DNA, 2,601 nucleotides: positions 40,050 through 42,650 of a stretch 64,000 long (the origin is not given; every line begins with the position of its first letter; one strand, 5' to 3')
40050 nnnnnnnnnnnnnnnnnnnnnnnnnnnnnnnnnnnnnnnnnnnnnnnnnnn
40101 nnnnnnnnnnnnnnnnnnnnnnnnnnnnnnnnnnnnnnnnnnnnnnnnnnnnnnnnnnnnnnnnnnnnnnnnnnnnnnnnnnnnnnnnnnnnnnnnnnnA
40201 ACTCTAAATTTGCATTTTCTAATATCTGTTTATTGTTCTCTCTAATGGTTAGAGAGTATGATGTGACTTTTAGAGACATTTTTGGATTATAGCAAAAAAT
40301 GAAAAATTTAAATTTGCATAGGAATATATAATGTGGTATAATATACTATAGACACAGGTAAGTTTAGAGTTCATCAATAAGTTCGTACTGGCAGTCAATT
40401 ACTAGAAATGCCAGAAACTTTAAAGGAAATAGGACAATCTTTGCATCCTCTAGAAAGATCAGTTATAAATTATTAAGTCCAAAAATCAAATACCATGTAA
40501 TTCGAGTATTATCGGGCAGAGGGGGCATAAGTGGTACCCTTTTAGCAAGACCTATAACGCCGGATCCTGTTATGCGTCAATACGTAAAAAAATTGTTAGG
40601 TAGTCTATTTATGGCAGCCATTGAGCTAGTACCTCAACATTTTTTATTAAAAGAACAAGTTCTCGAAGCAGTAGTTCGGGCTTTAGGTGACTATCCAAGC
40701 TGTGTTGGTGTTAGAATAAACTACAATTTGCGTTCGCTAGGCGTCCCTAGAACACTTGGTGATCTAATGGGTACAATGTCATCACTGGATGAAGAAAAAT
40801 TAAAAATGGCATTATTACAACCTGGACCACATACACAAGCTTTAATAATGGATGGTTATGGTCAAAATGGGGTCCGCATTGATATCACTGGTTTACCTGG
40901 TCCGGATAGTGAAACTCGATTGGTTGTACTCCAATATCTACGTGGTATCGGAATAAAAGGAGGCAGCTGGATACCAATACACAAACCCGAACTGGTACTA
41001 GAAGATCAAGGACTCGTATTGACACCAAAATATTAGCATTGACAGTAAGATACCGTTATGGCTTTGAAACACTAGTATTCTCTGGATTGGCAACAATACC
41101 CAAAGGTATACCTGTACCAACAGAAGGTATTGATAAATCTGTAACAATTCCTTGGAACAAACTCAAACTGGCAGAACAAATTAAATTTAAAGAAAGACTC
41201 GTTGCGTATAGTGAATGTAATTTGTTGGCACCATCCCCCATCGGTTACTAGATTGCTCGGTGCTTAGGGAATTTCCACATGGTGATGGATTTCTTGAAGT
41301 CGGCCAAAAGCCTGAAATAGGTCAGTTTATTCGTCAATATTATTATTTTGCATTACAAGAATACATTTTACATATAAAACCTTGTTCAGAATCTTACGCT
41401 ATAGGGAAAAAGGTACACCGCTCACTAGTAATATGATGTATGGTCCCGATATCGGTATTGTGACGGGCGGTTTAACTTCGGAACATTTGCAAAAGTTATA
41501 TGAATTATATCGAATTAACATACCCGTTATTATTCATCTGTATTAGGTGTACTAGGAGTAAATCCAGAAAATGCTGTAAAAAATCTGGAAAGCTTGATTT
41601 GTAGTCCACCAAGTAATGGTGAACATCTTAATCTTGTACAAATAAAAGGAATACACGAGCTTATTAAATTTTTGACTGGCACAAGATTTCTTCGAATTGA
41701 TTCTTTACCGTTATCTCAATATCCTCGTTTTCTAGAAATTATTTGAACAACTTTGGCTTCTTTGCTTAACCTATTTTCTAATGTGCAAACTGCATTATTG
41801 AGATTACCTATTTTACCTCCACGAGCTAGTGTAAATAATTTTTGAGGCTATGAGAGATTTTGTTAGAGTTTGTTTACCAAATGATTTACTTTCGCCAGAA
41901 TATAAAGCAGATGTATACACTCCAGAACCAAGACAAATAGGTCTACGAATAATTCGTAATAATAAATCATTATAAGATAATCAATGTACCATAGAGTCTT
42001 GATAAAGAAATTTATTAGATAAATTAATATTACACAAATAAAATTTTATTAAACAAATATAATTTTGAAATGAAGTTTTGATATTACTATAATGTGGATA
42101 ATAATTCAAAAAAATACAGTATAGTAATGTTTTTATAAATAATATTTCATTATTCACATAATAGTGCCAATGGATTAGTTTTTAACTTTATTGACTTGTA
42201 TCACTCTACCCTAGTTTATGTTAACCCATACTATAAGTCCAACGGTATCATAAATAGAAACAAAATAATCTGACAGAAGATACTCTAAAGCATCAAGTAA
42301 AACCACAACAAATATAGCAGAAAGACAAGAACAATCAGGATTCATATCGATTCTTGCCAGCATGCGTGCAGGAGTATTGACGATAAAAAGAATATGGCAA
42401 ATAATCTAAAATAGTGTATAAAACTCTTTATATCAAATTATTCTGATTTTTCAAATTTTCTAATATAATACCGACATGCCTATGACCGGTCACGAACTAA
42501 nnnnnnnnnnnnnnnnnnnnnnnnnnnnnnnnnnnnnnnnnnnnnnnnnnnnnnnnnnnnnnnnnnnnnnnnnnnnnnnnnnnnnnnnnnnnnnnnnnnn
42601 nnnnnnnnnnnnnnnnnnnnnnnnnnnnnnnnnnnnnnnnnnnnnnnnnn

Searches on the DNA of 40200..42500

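Call 78: search_rna_families(source=window, start=40200, end=42500, threshold=evalue, max_evalue=1)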
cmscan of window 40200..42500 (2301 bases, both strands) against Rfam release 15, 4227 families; matches with E-value up to 1: 0.
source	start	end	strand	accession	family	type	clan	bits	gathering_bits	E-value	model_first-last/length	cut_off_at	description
